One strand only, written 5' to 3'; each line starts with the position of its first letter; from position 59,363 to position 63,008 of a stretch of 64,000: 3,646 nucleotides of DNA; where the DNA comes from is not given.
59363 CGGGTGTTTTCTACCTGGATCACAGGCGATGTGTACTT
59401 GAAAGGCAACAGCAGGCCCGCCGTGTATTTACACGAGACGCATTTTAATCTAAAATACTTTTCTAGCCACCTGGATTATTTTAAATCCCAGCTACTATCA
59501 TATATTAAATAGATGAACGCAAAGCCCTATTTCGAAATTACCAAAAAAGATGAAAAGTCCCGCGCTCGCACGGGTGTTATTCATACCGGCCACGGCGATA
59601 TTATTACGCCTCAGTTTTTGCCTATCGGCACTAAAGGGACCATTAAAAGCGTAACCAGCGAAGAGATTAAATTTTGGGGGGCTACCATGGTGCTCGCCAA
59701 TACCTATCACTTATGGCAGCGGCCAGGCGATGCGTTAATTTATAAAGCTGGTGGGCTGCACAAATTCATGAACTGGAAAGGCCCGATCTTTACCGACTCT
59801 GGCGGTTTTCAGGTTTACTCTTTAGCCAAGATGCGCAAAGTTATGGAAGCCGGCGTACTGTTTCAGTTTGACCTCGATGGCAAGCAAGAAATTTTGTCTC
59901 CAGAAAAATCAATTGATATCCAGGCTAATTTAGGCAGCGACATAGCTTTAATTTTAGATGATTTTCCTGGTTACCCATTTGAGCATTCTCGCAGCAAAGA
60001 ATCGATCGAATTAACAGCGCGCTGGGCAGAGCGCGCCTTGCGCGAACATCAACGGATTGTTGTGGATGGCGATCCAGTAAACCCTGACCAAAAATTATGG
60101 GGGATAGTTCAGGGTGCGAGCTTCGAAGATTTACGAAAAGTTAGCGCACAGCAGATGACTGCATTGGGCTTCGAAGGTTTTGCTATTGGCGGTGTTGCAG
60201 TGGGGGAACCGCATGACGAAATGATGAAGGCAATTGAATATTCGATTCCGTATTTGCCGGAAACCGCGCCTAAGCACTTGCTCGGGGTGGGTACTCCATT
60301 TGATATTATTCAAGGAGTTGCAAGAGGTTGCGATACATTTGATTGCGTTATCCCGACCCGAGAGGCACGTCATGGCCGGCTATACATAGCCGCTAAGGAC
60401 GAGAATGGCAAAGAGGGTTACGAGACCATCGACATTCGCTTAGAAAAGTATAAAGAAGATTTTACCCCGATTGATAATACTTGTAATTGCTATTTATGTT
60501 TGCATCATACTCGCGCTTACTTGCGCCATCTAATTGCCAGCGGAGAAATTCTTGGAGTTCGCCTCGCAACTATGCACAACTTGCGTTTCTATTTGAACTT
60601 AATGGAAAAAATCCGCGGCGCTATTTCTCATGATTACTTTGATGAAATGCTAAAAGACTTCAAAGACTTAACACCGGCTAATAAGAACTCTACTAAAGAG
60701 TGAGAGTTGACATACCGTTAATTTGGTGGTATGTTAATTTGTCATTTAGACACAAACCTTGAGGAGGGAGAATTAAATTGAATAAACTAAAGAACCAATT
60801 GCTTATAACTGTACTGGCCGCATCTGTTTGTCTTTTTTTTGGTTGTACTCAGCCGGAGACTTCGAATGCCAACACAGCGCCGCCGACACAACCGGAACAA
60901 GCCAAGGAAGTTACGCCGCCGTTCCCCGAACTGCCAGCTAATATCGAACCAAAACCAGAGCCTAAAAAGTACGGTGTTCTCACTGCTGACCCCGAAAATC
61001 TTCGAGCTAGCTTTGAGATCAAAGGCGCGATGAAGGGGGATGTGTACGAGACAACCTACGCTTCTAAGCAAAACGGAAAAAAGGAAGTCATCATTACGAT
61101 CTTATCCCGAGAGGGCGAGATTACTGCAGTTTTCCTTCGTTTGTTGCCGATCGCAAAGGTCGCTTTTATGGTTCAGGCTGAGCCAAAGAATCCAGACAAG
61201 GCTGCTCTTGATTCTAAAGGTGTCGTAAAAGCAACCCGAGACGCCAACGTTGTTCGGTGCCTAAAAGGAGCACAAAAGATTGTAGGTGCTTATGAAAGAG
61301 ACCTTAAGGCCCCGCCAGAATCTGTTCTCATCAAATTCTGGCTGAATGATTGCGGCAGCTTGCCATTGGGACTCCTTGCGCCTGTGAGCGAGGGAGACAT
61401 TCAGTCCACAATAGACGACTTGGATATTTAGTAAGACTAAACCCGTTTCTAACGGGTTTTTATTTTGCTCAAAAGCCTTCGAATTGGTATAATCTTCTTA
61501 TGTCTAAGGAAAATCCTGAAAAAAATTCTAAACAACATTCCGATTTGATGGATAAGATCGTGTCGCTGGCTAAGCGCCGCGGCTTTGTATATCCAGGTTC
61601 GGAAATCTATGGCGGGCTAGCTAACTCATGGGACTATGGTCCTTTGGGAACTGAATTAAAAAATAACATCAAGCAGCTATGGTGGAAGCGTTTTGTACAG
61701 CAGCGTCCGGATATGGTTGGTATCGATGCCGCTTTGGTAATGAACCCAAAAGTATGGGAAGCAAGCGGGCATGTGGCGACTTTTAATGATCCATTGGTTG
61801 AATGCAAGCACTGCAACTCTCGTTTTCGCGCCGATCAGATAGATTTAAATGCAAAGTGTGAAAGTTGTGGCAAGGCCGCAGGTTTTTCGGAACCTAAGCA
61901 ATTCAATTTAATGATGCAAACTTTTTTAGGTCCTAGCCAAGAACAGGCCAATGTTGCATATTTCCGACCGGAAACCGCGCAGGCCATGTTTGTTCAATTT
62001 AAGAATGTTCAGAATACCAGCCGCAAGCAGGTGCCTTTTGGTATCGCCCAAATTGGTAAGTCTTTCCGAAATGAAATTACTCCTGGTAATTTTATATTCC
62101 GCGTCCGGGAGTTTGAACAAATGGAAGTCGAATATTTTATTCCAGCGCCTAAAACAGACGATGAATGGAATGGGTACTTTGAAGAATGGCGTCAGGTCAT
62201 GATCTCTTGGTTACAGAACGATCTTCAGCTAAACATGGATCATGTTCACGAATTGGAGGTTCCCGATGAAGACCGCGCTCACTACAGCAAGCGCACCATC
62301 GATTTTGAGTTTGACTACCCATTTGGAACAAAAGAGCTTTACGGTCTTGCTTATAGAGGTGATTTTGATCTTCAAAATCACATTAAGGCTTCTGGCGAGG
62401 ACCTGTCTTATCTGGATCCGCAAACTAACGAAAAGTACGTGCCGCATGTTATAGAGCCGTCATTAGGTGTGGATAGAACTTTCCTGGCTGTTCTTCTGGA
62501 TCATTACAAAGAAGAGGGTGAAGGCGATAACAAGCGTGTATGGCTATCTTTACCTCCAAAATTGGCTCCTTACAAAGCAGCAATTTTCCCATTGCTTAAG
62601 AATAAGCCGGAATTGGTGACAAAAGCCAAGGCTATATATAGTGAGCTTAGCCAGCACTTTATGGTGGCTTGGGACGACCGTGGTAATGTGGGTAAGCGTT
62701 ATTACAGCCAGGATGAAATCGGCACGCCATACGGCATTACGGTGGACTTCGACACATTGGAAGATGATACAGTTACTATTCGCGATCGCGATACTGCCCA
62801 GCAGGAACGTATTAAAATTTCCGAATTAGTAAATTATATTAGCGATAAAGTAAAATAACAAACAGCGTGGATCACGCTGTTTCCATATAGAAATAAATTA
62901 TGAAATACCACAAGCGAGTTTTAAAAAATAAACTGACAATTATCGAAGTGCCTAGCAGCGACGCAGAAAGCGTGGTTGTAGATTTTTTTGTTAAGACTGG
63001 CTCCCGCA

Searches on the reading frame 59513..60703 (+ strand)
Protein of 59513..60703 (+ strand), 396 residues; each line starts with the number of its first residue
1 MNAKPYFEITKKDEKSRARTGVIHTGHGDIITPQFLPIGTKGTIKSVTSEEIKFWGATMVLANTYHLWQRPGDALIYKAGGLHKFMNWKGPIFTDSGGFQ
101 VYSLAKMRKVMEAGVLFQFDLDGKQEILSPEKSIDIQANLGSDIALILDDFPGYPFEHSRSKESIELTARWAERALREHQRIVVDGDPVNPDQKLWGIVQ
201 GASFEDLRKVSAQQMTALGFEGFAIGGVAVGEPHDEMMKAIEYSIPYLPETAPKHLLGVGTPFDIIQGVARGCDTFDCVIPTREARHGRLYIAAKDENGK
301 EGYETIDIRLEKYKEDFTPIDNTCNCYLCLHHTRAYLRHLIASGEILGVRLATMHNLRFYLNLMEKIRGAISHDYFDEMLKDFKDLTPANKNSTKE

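Call 59: search_protein_families(library=ncbifam, proteins=[window:59513-60703:+], max_evalue=1e-20)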
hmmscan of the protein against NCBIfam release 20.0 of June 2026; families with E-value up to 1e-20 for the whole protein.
window:59513-60703:+ (396 aa): 3 families
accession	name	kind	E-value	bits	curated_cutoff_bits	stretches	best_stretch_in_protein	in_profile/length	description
TIGR00430.1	Q_tRNA_tgt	equivalog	5.1e-138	460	306.75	1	7-385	1-361/368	tRNA guanosine(34) transglycosylase Tgt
TIGR00449.1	tgt_general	superfamily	1.9e-134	448.2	47.6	1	7-386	1-361/367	tRNA-guanine transglycosylase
TIGR00432.2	arcsn_tRNA_tgt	equivalog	1.4e-40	139.1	350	1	7-380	1-327/441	tRNA guanosine(15) transglycosylase TgtA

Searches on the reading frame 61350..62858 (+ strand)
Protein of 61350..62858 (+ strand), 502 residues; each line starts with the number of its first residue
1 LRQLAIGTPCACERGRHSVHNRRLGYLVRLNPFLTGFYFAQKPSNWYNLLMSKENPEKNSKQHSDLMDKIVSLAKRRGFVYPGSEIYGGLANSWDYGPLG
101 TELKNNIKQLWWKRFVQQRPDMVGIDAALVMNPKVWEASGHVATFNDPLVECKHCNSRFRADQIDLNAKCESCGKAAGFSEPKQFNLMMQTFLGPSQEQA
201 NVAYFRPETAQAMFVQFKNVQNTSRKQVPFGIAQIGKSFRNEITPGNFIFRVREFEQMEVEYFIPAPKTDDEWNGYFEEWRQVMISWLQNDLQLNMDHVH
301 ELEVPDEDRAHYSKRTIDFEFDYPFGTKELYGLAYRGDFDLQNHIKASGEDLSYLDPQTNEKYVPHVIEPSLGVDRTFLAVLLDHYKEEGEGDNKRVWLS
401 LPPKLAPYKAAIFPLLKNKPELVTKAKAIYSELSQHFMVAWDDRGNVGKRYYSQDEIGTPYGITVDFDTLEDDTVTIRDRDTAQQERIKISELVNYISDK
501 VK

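Call 59: search_protein_families(library=ncbifam, proteins=[window:61350-62858:+], max_evalue=1e-20)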
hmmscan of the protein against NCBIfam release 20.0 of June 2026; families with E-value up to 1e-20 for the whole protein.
window:61350-62858:+ (502 aa): 3 families
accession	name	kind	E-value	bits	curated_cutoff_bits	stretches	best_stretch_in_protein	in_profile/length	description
NF003211.1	PRK04173.1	equivalog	9.4e-184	611.5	312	2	167-497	127-454/454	glycine--tRNA ligase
TIGR00389.1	glyS_dimeric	equivalog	2e-143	479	243.3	2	67-295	3-246/565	glycine--tRNA ligase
NF011484.0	PRK14894.1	equivalog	1.2e-138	462.6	1050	2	67-389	6-336/539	glycine--tRNA ligase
